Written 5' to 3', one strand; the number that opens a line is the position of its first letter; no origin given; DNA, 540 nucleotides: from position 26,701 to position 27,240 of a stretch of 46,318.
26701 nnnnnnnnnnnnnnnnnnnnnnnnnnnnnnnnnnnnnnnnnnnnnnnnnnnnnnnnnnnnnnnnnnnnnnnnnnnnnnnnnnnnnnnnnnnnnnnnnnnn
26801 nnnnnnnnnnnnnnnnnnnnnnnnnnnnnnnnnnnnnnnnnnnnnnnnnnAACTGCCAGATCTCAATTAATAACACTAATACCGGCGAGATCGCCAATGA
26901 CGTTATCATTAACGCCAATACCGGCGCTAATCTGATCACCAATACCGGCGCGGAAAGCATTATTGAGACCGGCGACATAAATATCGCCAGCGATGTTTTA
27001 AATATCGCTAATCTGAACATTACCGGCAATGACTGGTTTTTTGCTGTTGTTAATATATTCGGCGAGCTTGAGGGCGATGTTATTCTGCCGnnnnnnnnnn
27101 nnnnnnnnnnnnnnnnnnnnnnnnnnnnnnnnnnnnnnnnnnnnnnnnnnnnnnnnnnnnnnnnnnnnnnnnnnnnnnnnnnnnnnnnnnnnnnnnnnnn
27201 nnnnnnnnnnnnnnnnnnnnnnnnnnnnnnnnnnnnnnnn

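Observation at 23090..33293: Cluster of secreted proteins built from an uncharacterised ANTGxN...TGD module, with a vWA fusion and an adjacent sortase: candidate novel surface fibre or adhesin system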

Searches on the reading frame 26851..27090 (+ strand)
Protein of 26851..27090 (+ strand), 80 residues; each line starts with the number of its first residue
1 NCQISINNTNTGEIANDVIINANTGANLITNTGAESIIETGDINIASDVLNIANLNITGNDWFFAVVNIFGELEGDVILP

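Call 49: search_solved_structures(query=A4, max_evalue=10)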
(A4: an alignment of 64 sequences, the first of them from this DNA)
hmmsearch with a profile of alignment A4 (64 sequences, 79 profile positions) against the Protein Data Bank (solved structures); distinct sequences matched with E-value up to 10: 6.
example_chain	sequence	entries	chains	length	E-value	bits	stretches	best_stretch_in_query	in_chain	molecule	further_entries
3aus_A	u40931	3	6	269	0.29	14.4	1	28-70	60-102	Glucose 1-dehydrogenase 4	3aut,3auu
3ay7_A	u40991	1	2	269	0.29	14.4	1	28-70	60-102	Glucose 1-dehydrogenase 4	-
3ay6_A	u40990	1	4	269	0.29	14.4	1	28-70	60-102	Glucose 1-dehydrogenase 4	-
9g9t_D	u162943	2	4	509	0.89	12.8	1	32-69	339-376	Putative peptidase M16 family protein | Putative peptidase M16 family potein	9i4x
2c4i_A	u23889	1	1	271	4.8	10.5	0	25-46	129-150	AVIDIN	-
4fmv_A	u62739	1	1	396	8.6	9.7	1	10-53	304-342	Glucuronoarabinoxylan endo-1,4-beta-xylanase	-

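Call 54: search_protein_representatives(alignment_id=A4)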
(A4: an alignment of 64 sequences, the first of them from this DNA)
Query: 64 sequences, 79 profile positions. Proteins with E-value up to 0.001 (for the whole library): 3685; up to 1e-10: 2602; up to 1e-30: 1340. The best 150 are listed.
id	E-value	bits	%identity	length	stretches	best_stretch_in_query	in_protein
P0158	6.4e-112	381.9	-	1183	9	2-76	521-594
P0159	2.3e-99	341.6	-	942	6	5-79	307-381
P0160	1.1e-93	323.5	-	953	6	4-78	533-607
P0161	5.7e-93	321.1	-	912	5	2-78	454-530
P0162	3.7e-92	318.5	-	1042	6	3-79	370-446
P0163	4.7e-92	318.2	-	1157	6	2-79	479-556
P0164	6.7e-92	317.7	-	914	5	2-78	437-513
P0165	4.1e-90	312.0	-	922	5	1-79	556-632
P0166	8.9e-90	310.9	-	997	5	3-78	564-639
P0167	1.0e-89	310.7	-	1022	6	5-78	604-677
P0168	2.5e-87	303.0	-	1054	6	5-79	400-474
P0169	3.1e-87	302.7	-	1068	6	3-79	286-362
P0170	3.6e-86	299.3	-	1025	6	2-79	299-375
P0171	8.7e-86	298.1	-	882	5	2-79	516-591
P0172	9.0e-86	298.1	-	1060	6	3-78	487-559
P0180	1.0e-83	291.5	-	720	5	1-79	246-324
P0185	2.8e-82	286.9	-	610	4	2-79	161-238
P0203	6.2e-80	279.4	-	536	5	4-78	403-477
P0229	4.7e-78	273.3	-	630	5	2-79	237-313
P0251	4.9e-76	266.9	-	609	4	2-79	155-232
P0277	7.2e-74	259.9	-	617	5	2-76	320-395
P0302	1.9e-72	255.4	-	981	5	3-79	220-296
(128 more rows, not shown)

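Call 55: find_homologous_proteins(query=A4, max_evalue=0.001)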
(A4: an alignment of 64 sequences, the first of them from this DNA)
Query A4 (64 sequences) (80 aa, profile of the alignment): 1 proteins with E <= 0.001 among 630 candidates.
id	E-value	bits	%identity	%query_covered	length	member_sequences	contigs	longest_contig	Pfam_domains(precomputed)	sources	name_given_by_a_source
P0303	9.4e-8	50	31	64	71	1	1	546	-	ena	-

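Call 56: list_cluster_members(proteins=[P0158, P0159, P0162, P0180, P0185, P0203, P0229, P0251, P0277, P0302])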
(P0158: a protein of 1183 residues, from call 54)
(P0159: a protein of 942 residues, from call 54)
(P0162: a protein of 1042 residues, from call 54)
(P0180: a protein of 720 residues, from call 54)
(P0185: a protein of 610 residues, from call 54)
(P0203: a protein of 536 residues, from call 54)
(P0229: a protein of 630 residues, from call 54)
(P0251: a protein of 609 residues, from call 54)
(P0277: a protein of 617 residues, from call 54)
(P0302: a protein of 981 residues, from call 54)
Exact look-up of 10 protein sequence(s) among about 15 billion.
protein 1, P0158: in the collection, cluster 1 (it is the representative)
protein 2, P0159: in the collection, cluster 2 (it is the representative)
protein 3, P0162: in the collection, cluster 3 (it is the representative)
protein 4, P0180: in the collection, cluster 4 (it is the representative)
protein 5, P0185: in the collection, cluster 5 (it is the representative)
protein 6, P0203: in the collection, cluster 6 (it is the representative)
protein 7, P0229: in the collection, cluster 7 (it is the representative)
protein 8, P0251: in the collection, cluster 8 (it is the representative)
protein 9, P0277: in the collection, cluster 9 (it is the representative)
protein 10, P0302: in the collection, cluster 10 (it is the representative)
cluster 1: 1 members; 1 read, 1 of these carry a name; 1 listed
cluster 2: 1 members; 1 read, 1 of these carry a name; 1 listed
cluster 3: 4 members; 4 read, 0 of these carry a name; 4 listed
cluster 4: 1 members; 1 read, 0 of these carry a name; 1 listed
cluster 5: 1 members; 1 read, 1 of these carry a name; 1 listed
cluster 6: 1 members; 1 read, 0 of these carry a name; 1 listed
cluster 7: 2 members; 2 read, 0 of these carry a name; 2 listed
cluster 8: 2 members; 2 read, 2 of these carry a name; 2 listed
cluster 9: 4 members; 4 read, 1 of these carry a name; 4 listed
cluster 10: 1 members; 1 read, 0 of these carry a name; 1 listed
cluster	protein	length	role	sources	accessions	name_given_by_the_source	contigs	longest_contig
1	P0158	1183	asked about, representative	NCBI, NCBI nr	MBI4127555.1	MAG: hypothetical protein HY459_00640 [Parcubacteria group bacterium] | hypothetical protein [Parcubacteria group bacterium]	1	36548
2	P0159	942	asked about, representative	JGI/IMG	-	uncharacterized repeat protein (TIGR01451 family)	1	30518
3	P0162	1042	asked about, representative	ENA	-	-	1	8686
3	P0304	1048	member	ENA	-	-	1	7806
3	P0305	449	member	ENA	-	-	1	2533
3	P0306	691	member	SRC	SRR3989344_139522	-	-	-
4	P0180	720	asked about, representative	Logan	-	-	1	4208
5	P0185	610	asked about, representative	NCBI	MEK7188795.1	MAG: hypothetical protein AAB685_03015, partial [Patescibacteria group bacterium]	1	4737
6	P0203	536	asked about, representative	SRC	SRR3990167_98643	-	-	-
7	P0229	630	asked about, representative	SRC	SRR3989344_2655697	-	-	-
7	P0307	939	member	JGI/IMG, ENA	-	-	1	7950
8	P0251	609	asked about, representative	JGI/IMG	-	hypothetical protein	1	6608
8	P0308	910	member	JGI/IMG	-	hypothetical protein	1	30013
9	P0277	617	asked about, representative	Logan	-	-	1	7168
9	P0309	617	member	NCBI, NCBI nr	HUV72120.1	MAG TPA: hypothetical protein VMW25_03865 [Clostridia bacterium] | hypothetical protein [Clostridia bacterium]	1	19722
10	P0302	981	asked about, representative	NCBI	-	-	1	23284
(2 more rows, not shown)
